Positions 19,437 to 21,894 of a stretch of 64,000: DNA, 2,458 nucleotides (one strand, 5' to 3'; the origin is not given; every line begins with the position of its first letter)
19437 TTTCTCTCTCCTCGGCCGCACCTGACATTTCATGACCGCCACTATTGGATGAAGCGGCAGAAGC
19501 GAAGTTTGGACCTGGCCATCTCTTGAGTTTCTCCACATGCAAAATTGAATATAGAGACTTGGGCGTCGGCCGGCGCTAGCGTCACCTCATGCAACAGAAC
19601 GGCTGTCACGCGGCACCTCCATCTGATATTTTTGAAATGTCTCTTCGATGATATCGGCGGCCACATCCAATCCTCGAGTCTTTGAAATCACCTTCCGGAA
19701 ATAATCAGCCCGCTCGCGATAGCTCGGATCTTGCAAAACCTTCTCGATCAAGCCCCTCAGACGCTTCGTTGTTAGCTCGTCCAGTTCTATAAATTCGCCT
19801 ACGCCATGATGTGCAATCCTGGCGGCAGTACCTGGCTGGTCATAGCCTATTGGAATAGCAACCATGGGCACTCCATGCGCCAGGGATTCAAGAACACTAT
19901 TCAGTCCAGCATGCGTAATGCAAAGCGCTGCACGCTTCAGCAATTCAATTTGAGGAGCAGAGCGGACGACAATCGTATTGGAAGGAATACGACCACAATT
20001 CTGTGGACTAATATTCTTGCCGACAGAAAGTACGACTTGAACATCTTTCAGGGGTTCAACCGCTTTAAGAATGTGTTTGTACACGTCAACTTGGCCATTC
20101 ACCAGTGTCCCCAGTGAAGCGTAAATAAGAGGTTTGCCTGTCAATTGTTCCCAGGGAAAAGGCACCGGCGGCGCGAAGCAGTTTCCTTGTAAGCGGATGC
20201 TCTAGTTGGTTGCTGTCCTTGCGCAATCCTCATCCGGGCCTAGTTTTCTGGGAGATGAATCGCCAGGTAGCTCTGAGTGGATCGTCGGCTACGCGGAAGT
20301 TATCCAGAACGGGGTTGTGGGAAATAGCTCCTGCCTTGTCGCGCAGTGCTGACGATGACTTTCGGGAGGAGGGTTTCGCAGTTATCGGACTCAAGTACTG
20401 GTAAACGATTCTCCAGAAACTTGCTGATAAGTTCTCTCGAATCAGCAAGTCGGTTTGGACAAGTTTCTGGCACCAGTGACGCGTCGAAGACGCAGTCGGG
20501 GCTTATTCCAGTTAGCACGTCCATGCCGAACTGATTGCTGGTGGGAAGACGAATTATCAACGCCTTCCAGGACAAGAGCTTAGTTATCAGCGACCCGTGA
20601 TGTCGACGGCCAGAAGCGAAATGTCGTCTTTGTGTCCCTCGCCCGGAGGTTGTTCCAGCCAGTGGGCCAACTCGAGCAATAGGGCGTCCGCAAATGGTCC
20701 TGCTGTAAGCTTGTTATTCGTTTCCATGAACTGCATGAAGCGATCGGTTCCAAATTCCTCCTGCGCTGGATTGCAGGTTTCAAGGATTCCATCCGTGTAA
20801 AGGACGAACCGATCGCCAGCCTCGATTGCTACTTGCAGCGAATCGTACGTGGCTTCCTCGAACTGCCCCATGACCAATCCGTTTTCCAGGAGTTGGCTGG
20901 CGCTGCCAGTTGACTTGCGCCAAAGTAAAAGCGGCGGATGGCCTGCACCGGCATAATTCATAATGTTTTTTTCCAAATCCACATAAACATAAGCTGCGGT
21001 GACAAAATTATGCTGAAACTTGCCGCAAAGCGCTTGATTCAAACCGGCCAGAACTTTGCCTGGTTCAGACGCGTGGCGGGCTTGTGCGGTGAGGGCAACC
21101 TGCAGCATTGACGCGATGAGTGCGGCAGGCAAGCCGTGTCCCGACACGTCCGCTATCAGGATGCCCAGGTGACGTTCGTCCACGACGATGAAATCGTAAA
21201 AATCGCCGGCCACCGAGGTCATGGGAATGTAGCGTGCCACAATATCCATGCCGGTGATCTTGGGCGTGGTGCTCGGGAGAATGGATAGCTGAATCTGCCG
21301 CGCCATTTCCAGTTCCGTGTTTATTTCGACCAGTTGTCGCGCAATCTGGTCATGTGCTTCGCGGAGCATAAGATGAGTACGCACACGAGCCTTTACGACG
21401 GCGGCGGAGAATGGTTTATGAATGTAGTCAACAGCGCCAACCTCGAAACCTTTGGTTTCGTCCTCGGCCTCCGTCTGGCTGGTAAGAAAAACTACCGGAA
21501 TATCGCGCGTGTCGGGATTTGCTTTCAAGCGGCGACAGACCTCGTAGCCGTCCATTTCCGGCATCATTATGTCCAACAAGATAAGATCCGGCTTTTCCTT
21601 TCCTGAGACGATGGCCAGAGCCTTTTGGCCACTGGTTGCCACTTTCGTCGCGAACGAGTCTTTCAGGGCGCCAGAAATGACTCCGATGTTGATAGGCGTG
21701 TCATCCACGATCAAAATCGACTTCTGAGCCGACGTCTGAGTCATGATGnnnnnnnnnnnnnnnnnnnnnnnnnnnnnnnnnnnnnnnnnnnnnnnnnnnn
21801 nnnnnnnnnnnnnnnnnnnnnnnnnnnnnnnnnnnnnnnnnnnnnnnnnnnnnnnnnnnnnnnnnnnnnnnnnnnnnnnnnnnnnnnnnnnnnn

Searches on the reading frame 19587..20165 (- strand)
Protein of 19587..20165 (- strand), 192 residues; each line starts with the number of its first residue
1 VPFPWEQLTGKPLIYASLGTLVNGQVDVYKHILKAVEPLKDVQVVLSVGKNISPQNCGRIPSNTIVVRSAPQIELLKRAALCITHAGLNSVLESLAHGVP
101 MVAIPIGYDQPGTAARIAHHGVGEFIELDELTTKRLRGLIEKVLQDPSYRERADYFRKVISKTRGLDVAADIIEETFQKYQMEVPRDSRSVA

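Call 53: search_protein_families(library=pfam, proteins=[window:19587-20165:-], max_evalue=0.00001)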
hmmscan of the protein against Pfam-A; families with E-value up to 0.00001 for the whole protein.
window:19587-20165:- (192 aa): 3 families
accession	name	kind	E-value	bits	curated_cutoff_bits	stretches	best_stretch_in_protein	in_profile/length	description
PF00201.24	UDPGT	-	8e-21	74.8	19.5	1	13-153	277-415/499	UDP-glucoronosyl and UDP-glucosyl transferase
PF06722.18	EryCIII-like_C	-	7.7e-16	58.8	31.7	1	41-158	11-127/145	Erythromycin biosynthesis protein CIII-like, C-terminal domain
PF04101.22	Glyco_tran_28_C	-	1e-13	52.1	22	1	38-150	26-147/166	Glycosyltransferase family 28 C-terminal domain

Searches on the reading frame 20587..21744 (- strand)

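Call 53: search_protein_families(library=pfam, proteins=[window:20587-21744:-], max_evalue=0.00001)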
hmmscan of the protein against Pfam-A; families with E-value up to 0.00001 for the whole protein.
window:20587-21744:- (385 aa): 2 families
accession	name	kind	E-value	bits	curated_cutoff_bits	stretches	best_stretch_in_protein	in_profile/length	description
PF07228.17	SpoIIE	-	5.5e-47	160.6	25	1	190-382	2-191/192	Stage II sporulation protein E (SpoIIE)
PF00072.30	Response_reg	-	1.5e-26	93.1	30.2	1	10-121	1-110/111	Response regulator receiver domain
